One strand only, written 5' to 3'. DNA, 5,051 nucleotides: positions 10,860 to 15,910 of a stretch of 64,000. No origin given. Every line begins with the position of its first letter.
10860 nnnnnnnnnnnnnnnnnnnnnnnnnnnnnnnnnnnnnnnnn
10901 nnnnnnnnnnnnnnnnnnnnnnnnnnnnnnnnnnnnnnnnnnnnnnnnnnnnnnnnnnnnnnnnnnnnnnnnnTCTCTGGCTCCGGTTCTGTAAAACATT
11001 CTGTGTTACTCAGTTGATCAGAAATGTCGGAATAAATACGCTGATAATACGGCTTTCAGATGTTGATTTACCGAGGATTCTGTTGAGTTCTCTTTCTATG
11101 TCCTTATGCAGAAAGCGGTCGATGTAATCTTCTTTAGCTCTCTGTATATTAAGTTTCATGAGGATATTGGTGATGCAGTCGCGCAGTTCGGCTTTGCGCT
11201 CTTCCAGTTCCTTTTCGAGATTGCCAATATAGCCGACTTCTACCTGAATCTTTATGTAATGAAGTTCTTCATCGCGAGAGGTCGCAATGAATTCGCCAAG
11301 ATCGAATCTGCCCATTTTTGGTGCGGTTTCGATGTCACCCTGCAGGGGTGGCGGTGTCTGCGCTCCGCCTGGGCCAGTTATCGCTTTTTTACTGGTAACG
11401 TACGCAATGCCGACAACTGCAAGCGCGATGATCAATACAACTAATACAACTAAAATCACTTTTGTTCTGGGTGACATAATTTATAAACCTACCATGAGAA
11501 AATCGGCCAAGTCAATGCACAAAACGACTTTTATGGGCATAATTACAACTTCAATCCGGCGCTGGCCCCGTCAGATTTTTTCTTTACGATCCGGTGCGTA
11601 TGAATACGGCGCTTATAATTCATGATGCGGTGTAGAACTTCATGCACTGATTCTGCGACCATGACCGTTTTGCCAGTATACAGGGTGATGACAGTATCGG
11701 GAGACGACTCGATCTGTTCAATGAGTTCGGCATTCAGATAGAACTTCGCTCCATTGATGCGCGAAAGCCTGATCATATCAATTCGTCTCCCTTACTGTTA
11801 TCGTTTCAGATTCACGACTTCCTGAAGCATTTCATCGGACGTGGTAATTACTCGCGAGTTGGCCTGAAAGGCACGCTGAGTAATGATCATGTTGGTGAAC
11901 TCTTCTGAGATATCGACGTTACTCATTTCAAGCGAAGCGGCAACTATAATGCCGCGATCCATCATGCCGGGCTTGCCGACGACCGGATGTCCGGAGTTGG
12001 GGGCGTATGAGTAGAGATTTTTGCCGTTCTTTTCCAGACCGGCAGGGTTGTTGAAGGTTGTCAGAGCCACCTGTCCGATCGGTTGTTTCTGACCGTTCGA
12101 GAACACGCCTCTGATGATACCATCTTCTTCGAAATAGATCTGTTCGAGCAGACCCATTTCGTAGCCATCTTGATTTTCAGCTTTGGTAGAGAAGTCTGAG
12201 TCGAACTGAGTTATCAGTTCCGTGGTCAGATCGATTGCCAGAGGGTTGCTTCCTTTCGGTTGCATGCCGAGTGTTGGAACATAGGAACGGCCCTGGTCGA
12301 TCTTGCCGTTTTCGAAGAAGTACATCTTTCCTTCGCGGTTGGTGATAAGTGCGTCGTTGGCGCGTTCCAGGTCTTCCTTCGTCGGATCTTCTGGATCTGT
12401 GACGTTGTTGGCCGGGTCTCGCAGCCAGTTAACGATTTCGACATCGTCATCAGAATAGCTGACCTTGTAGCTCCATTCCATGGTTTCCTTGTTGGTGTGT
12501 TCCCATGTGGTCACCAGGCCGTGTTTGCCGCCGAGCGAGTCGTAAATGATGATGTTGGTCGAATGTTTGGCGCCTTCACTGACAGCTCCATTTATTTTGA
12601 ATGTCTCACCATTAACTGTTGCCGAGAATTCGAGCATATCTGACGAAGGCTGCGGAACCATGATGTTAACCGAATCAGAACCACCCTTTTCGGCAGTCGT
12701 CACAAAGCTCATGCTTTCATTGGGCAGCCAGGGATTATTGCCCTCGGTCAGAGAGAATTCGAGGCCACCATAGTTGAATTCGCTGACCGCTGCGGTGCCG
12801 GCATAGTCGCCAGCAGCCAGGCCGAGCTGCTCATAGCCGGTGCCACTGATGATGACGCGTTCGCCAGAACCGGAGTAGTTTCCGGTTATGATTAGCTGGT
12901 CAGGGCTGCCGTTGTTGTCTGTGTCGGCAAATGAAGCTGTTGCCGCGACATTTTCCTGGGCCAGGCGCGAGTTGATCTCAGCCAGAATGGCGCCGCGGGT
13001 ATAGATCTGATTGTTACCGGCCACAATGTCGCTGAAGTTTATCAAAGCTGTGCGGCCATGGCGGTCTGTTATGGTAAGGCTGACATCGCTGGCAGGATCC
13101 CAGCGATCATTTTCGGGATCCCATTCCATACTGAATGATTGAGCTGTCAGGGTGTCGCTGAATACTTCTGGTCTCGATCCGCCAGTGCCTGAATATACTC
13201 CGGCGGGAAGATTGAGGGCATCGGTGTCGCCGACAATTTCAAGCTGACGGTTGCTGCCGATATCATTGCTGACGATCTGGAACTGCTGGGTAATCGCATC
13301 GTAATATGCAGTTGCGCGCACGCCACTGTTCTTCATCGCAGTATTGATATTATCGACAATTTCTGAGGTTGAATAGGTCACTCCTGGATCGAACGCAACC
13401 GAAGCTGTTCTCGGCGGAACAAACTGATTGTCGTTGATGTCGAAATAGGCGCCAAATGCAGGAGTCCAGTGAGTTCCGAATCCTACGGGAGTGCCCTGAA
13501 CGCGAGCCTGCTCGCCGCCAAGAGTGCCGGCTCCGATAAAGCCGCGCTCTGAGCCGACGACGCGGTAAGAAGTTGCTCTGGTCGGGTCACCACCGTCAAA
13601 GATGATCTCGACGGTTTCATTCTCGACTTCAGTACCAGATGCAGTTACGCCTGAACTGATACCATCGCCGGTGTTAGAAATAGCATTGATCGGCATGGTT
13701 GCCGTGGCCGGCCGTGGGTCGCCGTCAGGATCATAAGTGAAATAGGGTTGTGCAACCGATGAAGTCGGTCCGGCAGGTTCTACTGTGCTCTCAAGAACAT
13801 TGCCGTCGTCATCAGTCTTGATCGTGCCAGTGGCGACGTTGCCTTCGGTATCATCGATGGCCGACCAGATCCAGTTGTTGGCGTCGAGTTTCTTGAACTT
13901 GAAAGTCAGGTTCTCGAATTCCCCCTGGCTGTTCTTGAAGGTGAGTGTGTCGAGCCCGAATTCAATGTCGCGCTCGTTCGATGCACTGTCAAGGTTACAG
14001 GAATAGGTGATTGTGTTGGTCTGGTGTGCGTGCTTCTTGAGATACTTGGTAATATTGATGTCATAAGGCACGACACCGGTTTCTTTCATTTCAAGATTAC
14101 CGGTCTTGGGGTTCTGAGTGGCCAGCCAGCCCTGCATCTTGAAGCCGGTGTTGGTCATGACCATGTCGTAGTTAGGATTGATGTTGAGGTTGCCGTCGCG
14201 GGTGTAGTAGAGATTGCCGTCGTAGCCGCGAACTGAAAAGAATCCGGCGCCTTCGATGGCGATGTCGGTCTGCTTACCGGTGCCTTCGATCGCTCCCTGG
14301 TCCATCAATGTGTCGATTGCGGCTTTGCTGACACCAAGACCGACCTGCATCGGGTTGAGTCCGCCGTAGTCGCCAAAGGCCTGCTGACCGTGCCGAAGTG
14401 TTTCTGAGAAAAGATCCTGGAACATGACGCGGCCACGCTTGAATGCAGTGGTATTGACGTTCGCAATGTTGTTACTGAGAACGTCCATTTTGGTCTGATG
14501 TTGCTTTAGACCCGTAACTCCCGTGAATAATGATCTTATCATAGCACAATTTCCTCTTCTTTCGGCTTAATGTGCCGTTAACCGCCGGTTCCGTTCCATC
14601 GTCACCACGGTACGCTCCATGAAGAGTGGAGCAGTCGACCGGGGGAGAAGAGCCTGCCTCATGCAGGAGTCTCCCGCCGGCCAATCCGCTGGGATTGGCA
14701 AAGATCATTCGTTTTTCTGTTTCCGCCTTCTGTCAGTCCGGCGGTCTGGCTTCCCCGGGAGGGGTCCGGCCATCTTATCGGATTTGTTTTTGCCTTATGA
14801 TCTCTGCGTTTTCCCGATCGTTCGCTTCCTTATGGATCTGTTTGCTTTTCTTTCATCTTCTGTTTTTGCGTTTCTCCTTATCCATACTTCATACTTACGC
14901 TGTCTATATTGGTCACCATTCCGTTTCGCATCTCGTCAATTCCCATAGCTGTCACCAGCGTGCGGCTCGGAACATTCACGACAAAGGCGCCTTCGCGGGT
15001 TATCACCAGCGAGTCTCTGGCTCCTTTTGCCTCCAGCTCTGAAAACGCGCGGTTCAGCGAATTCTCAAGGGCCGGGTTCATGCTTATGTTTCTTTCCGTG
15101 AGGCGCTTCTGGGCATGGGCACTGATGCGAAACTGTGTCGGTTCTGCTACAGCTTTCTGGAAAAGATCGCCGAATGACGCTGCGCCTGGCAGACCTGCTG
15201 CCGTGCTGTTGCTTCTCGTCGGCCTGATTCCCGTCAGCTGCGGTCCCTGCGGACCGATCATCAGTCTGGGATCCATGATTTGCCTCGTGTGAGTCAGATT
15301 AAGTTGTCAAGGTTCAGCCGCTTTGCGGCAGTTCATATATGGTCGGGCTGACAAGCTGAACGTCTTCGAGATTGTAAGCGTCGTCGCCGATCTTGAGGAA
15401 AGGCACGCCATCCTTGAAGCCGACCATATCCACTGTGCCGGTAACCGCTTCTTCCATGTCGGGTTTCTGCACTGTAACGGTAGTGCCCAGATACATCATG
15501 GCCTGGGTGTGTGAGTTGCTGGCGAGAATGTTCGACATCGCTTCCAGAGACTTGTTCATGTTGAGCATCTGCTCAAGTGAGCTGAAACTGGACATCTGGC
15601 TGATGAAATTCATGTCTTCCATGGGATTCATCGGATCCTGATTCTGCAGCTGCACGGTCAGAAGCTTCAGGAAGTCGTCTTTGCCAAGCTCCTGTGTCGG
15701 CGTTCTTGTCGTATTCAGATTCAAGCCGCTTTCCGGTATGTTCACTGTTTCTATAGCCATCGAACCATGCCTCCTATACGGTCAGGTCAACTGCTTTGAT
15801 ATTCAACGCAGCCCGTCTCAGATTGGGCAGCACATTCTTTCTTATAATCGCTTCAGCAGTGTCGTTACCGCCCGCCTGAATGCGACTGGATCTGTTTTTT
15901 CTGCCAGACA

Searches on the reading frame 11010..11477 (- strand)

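Call 30: search_protein_families(library=pfam, proteins=[window:11010-11477:-], max_evalue=0.001)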
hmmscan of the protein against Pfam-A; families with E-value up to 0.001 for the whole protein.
window:11010-11477:- (155 aa): 1 family
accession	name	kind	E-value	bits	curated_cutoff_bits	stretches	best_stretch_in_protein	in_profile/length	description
PF03748.19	FliL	-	1e-05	26.4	24.6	1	59-154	3-102/103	Flagellar basal body-associated protein FliL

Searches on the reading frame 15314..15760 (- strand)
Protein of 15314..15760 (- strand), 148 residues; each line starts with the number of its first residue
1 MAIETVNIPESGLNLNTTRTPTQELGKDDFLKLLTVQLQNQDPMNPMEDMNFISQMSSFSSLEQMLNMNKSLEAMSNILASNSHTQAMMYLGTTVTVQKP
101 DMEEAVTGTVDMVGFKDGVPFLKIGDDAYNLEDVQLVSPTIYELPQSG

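Call 95: search_protein_families(library=pfam, proteins=[window:15314-15760:-], max_evalue=0.001)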
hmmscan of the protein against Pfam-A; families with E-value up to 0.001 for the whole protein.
window:15314-15760:- (148 aa): 2 families
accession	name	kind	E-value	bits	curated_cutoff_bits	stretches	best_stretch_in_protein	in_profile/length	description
PF03963.19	FlgD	-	6.1e-23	81.3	27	1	15-73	16-74/75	Flagellar hook capping protein - N-terminal region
PF13861.12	FLgD_tudor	-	0.00029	21.4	26.9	0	85-135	4-58/58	FlgD Tudor-like domain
